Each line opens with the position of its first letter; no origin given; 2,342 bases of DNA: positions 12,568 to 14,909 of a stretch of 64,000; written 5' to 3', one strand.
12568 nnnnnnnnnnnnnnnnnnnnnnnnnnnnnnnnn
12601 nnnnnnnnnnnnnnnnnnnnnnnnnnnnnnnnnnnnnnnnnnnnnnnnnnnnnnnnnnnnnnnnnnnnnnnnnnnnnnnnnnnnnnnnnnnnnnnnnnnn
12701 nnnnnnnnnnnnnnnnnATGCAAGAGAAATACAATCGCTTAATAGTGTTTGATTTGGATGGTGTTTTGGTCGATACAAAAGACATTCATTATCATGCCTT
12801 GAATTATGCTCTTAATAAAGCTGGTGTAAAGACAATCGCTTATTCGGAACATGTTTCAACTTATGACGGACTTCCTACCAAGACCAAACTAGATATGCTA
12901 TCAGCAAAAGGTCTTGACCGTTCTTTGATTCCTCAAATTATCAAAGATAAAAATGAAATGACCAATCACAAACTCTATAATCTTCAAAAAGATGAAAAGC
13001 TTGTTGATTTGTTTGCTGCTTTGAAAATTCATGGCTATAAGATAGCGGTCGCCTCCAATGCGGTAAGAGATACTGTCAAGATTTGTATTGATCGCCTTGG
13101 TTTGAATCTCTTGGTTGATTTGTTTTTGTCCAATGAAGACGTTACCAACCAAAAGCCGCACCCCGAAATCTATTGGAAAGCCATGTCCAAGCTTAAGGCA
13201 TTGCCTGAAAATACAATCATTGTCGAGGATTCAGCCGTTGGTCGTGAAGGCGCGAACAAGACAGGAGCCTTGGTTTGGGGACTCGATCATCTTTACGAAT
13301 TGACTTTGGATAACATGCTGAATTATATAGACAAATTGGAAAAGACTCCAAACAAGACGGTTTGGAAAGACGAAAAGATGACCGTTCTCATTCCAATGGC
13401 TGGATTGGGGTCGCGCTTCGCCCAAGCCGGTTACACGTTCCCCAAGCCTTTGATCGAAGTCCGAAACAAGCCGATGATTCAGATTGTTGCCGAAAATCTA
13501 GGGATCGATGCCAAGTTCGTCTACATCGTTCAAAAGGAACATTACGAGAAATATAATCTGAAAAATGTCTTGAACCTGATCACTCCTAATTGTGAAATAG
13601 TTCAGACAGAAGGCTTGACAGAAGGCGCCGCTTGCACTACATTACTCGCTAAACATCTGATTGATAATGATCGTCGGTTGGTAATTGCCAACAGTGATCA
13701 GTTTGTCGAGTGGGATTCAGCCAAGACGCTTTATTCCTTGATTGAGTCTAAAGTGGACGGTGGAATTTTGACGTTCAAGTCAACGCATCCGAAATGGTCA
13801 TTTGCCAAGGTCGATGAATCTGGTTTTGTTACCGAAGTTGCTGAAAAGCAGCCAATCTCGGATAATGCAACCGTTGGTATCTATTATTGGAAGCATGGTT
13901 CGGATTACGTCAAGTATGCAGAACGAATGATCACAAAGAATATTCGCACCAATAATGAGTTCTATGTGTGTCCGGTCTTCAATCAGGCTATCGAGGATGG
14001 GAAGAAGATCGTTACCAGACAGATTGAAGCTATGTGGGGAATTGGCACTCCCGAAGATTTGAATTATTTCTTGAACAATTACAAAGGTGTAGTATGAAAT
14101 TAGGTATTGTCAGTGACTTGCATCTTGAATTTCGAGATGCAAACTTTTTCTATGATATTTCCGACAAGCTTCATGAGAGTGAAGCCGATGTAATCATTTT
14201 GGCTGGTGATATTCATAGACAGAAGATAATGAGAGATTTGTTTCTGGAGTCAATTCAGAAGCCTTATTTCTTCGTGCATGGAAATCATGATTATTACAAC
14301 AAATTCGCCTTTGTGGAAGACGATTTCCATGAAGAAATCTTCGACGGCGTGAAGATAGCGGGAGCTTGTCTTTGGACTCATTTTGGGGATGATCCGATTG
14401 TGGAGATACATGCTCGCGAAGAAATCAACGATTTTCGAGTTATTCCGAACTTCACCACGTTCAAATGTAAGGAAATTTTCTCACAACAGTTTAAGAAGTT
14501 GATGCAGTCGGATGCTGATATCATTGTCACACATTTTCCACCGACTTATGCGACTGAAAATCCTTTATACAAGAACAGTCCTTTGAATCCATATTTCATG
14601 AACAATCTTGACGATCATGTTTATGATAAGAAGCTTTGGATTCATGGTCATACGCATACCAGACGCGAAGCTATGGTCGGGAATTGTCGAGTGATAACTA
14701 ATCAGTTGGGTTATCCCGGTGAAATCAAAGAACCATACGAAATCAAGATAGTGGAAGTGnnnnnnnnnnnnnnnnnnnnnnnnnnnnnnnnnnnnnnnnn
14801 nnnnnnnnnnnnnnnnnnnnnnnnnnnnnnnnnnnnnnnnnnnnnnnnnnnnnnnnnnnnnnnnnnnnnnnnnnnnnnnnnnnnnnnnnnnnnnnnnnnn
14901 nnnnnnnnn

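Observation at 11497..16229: Three-member paralogous family of unknown function inside the glycan island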

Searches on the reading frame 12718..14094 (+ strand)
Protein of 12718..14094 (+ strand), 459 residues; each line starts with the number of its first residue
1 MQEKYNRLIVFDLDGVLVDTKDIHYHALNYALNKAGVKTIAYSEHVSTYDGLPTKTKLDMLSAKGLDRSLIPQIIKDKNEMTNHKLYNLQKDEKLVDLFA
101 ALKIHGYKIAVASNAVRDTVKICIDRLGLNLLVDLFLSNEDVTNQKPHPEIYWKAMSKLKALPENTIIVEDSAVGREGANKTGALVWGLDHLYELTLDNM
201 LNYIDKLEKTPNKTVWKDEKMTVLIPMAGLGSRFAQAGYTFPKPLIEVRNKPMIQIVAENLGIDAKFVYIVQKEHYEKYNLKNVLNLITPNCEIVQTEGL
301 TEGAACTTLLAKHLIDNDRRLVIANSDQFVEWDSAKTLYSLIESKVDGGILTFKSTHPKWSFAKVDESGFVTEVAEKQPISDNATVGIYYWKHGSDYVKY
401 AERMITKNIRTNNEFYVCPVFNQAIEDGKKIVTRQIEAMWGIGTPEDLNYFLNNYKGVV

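Call 13: search_protein_families(library=pfam, proteins=[window:12718-14094:+], max_evalue=0.01)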
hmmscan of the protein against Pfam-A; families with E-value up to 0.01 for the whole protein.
window:12718-14094:+ (459 aa): 4 families
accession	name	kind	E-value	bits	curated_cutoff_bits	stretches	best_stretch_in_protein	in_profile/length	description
PF13419.12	HAD_2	-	3.3e-32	112.5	23.8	1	9-185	1-174/178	Haloacid dehalogenase-like hydrolase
PF00702.32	Hydrolase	-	4.1e-19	70.2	26.4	1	7-180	2-188/191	haloacid dehalogenase-like hydrolase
PF00483.29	NTP_transferase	-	2.1e-11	44.3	21.2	1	227-448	6-235/245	Nucleotidyl transferase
PF12804.13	NTP_transf_3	-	0.00048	20.8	27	1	224-343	2-112/160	MobA-like NTP transferase domain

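Call 26: search_protein_families(library=phrogs, proteins=[window:12718-14094:+], max_evalue=0.001)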
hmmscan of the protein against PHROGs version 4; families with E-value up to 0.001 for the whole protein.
window:12718-14094:+ (459 aa): 3 families
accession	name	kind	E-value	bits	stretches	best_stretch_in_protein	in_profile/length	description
phrog_3980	-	unknown function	8.2e-77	259.9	1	220-455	2-250/495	-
phrog_29467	-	unknown function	4.5e-33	115.7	1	40-209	3-174/178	-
phrog_8468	-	other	8.7e-28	98.6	1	9-186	10-189/221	HAD-superfamily hydrolase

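Call 38: search_solved_structures(query=window:12718-14094:+, max_evalue=0.001)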
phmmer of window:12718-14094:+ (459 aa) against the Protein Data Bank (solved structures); distinct sequences matched with E-value up to 0.001: 42.
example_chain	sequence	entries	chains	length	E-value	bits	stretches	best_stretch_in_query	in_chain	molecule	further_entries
4evw_A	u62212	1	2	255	1.1e-17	67.4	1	223-452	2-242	Nucleoside-diphosphate-sugar pyrophosphorylase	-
2nyv_A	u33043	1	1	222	3.7e-13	52.5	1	7-194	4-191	Phosphoglycolate phosphatase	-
2yy6_A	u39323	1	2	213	3.7e-13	52.5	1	7-194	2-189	phosphoglycolate phosphatase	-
3kbb_A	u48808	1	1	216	1.5e-12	50.5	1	8-191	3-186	Phosphorylated carbohydrates phosphatase TM_1254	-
3e58_A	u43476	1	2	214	8.5e-11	44.7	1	8-189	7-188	putative Beta-phosphoglucomutase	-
4gib_A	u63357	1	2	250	8.7e-10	41.4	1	9-199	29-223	Beta-phosphoglucomutase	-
6hdi_A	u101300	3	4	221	9.3e-10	41.3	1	8-195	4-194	Beta-phosphoglucomutase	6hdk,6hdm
6hdh_A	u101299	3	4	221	1.5e-09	40.6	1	8-195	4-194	Beta-phosphoglucomutase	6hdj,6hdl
1lvh_A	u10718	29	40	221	1.5e-09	40.6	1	8-195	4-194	beta-phosphoglucomutase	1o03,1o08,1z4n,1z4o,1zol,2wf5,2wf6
5olw_A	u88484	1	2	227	1.6e-09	40.4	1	8-195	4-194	Beta-phosphoglucomutase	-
4eek_A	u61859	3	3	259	2.1e-09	40.1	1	9-189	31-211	Beta-phosphoglucomutase-related protein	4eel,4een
6i03_A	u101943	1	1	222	7.2e-09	38.3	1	8-195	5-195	Beta-phosphoglucomutase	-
6hdf_A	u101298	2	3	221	7.6e-09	38.3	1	8-195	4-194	Beta-phosphoglucomutase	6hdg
6h8y_A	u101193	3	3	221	7.6e-09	38.3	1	8-195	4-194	Beta-phosphoglucomutase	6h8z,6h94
5o6p_A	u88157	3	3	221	7.6e-09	38.3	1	8-195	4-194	Beta-phosphoglucomutase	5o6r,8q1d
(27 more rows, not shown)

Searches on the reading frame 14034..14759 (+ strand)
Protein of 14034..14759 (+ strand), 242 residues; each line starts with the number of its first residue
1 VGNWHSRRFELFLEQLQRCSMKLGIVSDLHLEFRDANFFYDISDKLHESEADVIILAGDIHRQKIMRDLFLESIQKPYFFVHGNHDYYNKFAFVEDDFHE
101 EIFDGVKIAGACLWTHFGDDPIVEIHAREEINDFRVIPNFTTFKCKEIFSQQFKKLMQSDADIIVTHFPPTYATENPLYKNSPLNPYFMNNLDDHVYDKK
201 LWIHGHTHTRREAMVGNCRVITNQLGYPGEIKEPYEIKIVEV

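Call 13: search_protein_families(library=pfam, proteins=[window:14034-14759:+], max_evalue=0.01)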
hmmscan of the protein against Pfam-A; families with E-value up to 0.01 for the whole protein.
window:14034-14759:+ (242 aa): 2 families
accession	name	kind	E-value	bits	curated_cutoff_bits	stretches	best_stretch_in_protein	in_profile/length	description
PF00149.33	Metallophos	-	6.5e-16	59.8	21.5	1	21-209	1-190/191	Calcineurin-like phosphoesterase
PF12850.12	Metallophos_2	-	4.7e-11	43.4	27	1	21-232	1-136/154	Calcineurin-like phosphoesterase superfamily domain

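Call 26: search_protein_families(library=phrogs, proteins=[window:14034-14759:+], max_evalue=0.001)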
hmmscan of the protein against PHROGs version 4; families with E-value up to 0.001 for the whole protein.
window:14034-14759:+ (242 aa): 2 families
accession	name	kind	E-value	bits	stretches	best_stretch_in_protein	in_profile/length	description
phrog_1649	-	other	4.5e-40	138.2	1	19-232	34-276/308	metallo-phosphoesterase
phrog_547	-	other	7.5e-05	22.9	0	49-211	71-169/245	phosphoesterase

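Call 65: search_solved_structures(query=window:14034-14759:+, max_evalue=0.01)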
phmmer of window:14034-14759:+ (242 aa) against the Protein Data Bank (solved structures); distinct sequences matched with E-value up to 0.01: 0.
